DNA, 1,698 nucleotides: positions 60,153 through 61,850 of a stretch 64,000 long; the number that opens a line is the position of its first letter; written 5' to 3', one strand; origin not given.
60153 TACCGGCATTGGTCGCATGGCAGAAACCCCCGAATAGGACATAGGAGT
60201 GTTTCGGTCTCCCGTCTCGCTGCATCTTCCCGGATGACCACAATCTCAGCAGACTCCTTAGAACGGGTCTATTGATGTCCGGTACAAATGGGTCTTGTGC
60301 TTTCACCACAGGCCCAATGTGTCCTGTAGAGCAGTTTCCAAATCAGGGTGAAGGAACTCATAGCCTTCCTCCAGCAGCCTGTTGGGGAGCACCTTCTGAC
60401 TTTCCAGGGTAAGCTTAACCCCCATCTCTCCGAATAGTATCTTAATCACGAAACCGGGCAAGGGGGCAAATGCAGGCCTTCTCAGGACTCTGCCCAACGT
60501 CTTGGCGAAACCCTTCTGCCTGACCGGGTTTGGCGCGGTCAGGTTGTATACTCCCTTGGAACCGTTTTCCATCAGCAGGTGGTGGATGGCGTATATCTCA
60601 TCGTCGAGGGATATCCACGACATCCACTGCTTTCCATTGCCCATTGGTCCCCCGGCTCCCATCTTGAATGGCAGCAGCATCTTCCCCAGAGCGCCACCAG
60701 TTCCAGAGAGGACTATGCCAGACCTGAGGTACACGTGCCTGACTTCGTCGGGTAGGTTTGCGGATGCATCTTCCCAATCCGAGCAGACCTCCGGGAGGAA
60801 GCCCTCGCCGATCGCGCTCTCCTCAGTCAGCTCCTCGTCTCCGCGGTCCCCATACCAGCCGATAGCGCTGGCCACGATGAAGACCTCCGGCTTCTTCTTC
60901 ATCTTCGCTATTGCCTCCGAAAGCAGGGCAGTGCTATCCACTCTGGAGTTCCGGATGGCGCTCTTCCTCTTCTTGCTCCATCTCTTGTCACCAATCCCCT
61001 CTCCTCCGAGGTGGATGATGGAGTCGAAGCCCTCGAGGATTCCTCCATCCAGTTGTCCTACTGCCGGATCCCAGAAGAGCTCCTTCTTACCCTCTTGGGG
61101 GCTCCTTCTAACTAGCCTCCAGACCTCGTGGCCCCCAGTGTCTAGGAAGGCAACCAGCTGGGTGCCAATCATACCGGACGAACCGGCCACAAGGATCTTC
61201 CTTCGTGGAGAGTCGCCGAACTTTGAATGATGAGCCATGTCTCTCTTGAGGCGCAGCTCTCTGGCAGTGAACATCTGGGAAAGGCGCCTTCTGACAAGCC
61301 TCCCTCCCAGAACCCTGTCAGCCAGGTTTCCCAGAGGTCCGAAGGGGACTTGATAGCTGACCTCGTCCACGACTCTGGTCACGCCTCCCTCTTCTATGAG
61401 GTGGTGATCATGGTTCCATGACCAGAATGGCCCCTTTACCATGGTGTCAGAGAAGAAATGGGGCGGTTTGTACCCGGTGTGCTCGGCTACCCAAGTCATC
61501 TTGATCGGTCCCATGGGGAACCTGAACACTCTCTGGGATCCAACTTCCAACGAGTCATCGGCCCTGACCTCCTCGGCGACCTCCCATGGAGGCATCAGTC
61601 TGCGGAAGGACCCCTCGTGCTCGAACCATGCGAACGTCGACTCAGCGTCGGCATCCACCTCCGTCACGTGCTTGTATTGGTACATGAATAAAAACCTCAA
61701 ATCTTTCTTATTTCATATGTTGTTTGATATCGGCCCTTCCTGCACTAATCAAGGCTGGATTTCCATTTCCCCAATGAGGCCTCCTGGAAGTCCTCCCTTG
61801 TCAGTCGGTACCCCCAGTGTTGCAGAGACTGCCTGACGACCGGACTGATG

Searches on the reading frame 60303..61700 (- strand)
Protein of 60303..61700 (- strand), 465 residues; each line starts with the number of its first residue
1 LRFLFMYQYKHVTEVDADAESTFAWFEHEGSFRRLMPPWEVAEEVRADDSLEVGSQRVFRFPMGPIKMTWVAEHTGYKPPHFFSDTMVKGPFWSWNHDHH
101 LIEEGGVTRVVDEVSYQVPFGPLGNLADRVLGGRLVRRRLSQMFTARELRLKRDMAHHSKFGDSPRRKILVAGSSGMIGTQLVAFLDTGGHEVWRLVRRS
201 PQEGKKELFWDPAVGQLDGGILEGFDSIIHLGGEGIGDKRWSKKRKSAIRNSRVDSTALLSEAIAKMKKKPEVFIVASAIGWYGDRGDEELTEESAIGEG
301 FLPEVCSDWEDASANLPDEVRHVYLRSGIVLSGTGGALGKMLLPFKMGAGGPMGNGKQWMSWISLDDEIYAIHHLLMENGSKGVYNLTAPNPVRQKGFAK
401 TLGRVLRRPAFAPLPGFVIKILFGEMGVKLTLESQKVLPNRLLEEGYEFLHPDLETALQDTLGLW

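Call 12: search_protein_families(library=pfam, proteins=[window:60303-61700:-], max_evalue=0.00001)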
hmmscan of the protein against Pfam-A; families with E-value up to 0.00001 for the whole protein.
window:60303-61700:- (465 aa): 2 families
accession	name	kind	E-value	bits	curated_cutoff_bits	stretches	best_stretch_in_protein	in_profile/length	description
PF08338.16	DUF1731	-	2.3e-18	66.1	27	1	415-460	2-46/47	Domain of unknown function (DUF1731)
PF01370.27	Epimerase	-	2.3e-14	53.8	20.9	1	169-292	1-131/240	NAD dependent epimerase/dehydratase family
